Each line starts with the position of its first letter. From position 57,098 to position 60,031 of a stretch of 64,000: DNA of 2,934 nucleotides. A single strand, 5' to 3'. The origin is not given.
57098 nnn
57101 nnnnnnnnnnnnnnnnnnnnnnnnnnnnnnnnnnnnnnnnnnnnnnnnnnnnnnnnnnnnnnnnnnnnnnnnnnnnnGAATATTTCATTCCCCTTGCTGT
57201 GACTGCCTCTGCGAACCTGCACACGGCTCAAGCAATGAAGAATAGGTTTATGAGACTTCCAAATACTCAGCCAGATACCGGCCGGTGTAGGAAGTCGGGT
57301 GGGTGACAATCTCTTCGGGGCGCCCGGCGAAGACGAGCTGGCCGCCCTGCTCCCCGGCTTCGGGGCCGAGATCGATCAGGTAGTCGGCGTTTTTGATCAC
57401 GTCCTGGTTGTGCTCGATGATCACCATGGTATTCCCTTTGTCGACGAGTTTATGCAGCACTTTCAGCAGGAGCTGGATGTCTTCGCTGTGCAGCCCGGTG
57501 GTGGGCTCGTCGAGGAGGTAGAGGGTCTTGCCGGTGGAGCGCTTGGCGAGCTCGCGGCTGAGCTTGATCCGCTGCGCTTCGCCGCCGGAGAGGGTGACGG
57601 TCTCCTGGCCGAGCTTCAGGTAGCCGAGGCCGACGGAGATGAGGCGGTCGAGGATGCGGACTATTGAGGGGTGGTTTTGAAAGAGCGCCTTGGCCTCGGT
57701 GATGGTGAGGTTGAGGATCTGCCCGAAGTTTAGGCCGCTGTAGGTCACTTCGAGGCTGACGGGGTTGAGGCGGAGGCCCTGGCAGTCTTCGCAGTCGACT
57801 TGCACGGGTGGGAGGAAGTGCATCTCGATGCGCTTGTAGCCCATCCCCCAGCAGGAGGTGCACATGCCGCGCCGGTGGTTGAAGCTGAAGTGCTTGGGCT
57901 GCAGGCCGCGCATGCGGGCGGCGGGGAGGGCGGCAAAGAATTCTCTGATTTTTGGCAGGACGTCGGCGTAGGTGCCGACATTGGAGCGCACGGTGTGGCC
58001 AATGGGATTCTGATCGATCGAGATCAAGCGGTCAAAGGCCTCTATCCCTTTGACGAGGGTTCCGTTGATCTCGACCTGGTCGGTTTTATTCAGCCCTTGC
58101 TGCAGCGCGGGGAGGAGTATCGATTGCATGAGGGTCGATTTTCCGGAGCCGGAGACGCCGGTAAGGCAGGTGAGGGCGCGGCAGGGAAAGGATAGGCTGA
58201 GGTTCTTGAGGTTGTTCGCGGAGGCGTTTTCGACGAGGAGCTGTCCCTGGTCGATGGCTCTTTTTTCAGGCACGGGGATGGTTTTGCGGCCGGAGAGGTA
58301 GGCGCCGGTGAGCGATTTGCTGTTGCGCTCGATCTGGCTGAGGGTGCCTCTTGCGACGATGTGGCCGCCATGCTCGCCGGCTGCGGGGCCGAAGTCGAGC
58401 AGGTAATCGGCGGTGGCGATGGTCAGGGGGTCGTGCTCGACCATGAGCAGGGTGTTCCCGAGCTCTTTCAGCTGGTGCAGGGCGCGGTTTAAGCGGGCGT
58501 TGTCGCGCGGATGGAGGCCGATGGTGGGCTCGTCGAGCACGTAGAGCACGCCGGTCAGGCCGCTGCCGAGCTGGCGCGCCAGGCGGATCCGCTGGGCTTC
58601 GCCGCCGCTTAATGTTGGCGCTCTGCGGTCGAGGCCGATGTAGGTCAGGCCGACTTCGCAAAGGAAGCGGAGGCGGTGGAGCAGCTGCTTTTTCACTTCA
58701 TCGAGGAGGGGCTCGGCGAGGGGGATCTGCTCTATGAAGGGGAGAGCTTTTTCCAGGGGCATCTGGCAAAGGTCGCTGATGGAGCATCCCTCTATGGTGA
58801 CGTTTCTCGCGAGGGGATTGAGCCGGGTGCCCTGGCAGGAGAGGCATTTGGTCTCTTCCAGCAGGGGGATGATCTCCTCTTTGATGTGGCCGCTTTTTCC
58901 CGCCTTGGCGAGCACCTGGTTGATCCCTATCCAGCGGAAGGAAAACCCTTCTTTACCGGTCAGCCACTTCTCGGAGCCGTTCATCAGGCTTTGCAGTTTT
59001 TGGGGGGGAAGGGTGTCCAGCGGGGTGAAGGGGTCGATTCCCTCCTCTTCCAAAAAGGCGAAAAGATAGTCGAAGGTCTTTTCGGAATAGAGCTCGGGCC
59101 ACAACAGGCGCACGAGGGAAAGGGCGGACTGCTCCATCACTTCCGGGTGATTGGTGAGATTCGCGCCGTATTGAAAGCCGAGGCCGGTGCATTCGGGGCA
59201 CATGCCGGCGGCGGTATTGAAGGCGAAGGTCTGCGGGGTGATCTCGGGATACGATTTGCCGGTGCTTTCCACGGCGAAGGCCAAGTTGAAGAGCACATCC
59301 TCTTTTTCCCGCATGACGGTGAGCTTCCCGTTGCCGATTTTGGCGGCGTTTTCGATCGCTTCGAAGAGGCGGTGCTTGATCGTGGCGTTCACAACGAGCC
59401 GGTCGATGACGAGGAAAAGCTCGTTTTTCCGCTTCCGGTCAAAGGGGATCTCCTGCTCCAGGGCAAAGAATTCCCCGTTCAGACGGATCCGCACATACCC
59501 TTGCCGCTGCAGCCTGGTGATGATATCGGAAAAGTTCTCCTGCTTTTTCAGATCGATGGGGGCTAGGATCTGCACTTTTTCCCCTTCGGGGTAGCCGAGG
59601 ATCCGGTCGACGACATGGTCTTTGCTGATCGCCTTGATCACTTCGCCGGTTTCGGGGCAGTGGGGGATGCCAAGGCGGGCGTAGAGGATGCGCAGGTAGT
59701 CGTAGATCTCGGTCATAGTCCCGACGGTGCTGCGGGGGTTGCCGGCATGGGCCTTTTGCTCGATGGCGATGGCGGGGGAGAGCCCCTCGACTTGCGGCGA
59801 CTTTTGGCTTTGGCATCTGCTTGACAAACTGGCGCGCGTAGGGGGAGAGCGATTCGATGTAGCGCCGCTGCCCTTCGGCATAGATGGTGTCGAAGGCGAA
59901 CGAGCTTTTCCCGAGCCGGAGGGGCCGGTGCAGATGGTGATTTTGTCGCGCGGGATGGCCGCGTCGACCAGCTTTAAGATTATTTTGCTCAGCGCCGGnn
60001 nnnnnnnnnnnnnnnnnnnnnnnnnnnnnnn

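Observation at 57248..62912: Chlamydia-type double-length uvrA with an intact distal unit but a frameshift-riddled proximal unit and junction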

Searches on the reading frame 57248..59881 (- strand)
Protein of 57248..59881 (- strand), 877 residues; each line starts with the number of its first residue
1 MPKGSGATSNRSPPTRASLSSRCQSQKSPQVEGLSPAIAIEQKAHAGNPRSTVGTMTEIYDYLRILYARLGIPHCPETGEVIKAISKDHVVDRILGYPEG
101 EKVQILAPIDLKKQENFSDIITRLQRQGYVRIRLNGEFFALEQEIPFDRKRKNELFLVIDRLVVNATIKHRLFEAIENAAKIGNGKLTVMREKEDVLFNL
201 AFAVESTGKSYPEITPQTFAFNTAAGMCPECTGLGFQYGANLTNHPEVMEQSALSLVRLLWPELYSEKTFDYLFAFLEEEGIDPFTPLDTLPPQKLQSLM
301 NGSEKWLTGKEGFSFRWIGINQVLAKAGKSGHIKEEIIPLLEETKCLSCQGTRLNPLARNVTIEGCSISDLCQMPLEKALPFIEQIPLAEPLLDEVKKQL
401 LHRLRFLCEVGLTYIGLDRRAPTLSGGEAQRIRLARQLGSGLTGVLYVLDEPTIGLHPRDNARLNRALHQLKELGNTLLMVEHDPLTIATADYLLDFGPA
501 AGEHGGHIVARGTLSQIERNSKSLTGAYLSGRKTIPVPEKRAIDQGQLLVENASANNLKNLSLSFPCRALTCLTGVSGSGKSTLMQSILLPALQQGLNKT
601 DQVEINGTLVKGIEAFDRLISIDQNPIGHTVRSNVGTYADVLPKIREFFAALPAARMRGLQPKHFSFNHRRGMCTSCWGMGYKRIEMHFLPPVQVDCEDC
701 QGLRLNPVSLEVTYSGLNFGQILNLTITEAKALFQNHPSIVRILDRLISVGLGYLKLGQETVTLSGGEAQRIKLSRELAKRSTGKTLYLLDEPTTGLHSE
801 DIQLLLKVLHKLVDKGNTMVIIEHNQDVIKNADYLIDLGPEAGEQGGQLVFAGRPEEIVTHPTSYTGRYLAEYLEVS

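Call 6: find_related_loci(query=window:57248-59800:-, collection=genome_contigs, flank=10000)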
Query window:57248-59800:- (850 aa) in genome_contigs; peptide patterns used: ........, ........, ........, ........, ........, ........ (x = any residue, [..] = any of these).
598 stretches matched a pattern (row limit reached: there are more); 571 encode a relative of the query (tblastn E <= 1e-3); the best 80 are kept; 80 distinct loci.
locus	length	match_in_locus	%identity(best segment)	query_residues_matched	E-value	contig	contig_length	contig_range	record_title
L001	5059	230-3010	74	3-847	0e+0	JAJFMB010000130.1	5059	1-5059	MAG: Chlamydiae bacterium isolate OFTM56 OFTM56_129, whole genome shotgun sequence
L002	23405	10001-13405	71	3-849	0e+0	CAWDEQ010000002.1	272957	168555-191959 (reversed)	MAG: uncultured Parachlamydiaceae bacterium isolate MFD05580.bin.1.8 genome assembly, contig: contig_12861, whole genome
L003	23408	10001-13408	70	3-847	0e+0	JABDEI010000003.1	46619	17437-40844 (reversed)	MAG: Chlamydiae bacterium isolate BWMinHeated_Nextera37_MAG3 3300020917.a:Ga0207105_1007, whole genome shotgun sequence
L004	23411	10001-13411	69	3-849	0e+0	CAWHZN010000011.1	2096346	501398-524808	MAG: uncultured Parachlamydiaceae bacterium isolate MFD04434.bin.2.30 genome assembly, contig: contig_5942, whole genome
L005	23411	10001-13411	70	3-849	0e+0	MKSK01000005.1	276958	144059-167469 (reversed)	MAG: Chlamydiales bacterium 38-26 SCNpilot_expt_500_p_scaffold_23, whole genome shotgun sequence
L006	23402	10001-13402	70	3-849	0e+0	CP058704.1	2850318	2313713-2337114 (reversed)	MAG: Parachlamydiaceae bacterium isolate SSA5 chromosome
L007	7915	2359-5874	68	3-847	0e+0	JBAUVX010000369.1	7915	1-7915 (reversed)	MAG: Waddliaceae bacterium isolate MFD09781_ilm_asm_bin19 k127_106618, whole genome shotgun sequence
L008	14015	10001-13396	68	3-847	0e+0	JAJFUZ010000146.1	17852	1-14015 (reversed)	MAG: Parachlamydia sp. isolate bin.582 k141_4523930, whole genome shotgun sequence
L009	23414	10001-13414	69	3-849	0e+0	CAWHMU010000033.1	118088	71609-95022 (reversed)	MAG: uncultured Chlamydiae bacterium isolate MFD02832.bin.3.201 genome assembly, contig: contig_9110, whole genome shotg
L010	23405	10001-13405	68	3-845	0e+0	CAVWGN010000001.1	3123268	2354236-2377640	MAG: uncultured Chlamydiae bacterium isolate MFD04580.bin.1.87 genome assembly, contig: contig_17084, whole genome shotg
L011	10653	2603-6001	68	3-844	0e+0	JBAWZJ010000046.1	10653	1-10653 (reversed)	MAG: Parachlamydiaceae bacterium isolate ELA112 MAG112_46, whole genome shotgun sequence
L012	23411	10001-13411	66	3-847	0e+0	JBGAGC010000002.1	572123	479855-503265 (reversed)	MAG: Parachlamydiaceae bacterium isolate MAG_MBR_H125.37 MBRH125-37_opera_contig_85, whole genome shotgun sequence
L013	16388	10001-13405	69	3-849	0e+0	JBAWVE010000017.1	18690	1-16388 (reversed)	MAG: Parachlamydiaceae bacterium isolate ELA003 MAG003_17, whole genome shotgun sequence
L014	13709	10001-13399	67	3-843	0e+0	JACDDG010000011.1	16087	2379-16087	MAG: Parachlamydiaceae bacterium isolate MGR_bin328 SD2899_NODE_1010_length_16087_cov_1.290539, whole genome shotgun seq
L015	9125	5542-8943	67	3-844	0e+0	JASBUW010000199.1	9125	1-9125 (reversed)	MAG: Parachlamydiaceae bacterium isolate BWSM_84 k141_2480483, whole genome shotgun sequence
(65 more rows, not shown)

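Call 14: find_encoding_contigs(protein=window:57248-59881:-, flank=10000, max_places=10)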
Protein window:57248-59881:- (877 aa): no gene with exactly this product is on record in the collection.

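Call 45: find_homologous_proteins(query=window:57251-59794:-, max_evalue=1e-150)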
Query window:57251-59794:- (848 aa): 7887 proteins with E <= 1e-150 among 8000 candidates; the best 120 are listed.
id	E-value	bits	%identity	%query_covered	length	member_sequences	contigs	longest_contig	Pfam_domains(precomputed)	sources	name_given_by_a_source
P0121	0.0e+0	1928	100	100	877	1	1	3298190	PF17760.7,PF00005.34,PF02463.26,PF13304.13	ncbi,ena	-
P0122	0.0e+0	1829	68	99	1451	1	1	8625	PF17760.7,PF13555.13,PF13401.13,PF03193.23,PF20703.4,PF13304.13,PF13191.13,PF00005.34,PF13175.13,PF02463.26,PF13481.13,PF20720.4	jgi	jgi:excinuclease ABC subunit A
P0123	0.0e+0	1803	67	99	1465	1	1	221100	PF17760.7,PF13555.13,PF13401.13,PF03193.23,PF20703.4,PF00684.26,PF13304.13,PF13191.13,PF00005.34,PF13175.13,PF02463.26,PF13481.13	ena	-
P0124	0.0e+0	1720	67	99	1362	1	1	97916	PF17760.7,PF01443.25,PF13555.13,PF13671.13,PF13401.13,PF03193.23,PF20703.4,PF13304.13,PF13191.13,PF00005.34,PF13175.13,PF05729.19,PF02463.26,PF13481.13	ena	-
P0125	0.0e+0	1706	71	100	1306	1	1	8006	PF17760.7,PF13555.13,PF13401.13,PF03193.23,PF20703.4,PF13304.13,PF13191.13,PF00005.34,PF13175.13,PF05729.19,PF02463.26,PF13481.13,PF20720.4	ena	-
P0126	0.0e+0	1693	61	99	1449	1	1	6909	PF17760.7,PF00437.27,PF13555.13,PF13401.13,PF03193.23,PF20703.4,PF13304.13,PF13191.13,PF00005.34,PF13175.13,PF02463.26,PF13481.13,PF20720.4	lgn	-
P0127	0.0e+0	1671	69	100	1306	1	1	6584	PF17760.7,PF13555.13,PF13401.13,PF03193.23,PF20703.4,PF13304.13,PF13191.13,PF02492.26,PF00005.34,PF13476.13,PF02463.26,PF13481.13,PF20720.4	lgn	-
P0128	0.0e+0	1670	69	100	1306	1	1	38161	PF17760.7,PF13555.13,PF13401.13,PF03193.23,PF20703.4,PF13304.13,PF13191.13,PF02492.26,PF00005.34,PF13476.13,PF02463.26,PF13481.13,PF20720.4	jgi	-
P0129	0.0e+0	1631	68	100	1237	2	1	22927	PF17760.7,PF00005.34,PF13555.13,PF13401.13,PF03193.23,PF02463.26,PF13304.13,PF13191.13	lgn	-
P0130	0.0e+0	1614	57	100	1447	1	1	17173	PF17760.7,PF00005.34,PF13555.13,PF13401.13,PF03193.23,PF20703.4,PF02463.26,PF13304.13,PF13191.13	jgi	jgi:excinuclease ABC subunit A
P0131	0.0e+0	1587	58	100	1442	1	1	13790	PF17760.7,PF13555.13,PF13401.13,PF03193.23,PF20703.4,PF00684.26,PF13304.13,PF13191.13,PF00005.34,PF13175.13,PF02463.26,PF13481.13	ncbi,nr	ncbi:MAG TPA: excinuclease ABC subunit UvrA, partial [Rhabdochlamydiaceae bacterium]|nr:excinuclease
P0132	0.0e+0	1559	67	99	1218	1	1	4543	PF17760.7,PF17755.7,PF14258.13,PF00005.34,PF13175.13,PF13555.13,PF03193.23,PF02463.26,PF13304.13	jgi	jgi:excinuclease ABC subunit A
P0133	0.0e+0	1531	68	99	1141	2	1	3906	PF17760.7,PF12399.15,PF00005.34,PF13555.13,PF03193.23,PF20703.4,PF02463.26,PF13481.13,PF13304.13,PF20720.4,PF13191.13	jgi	jgi:excinuclease ABC subunit A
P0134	0.0e+0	1529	63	84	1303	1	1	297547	PF17760.7,PF01443.25,PF13555.13,PF13671.13,PF13401.13,PF03193.23,PF20703.4,PF13304.13,PF13191.13,PF00005.34,PF05729.19,PF02463.26,PF13481.13,PF20720.4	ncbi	-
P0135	0.0e+0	1481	-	-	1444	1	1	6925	PF17760.7,PF01443.25,PF00005.34,PF13555.13,PF13401.13,PF03193.23,PF20703.4,PF02463.26,PF13304.13,PF13191.13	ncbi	-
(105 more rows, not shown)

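Call 46: find_encoding_contigs(protein=P0121, flank=10000, max_places=5)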
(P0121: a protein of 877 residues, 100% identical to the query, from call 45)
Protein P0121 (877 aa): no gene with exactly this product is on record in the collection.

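Call 47: list_cluster_members(proteins=[P0121])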
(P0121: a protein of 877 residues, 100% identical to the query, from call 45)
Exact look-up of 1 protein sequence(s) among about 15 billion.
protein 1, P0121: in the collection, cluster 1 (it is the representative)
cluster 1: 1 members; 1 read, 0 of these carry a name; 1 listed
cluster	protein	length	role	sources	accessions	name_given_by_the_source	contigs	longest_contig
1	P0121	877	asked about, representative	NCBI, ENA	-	-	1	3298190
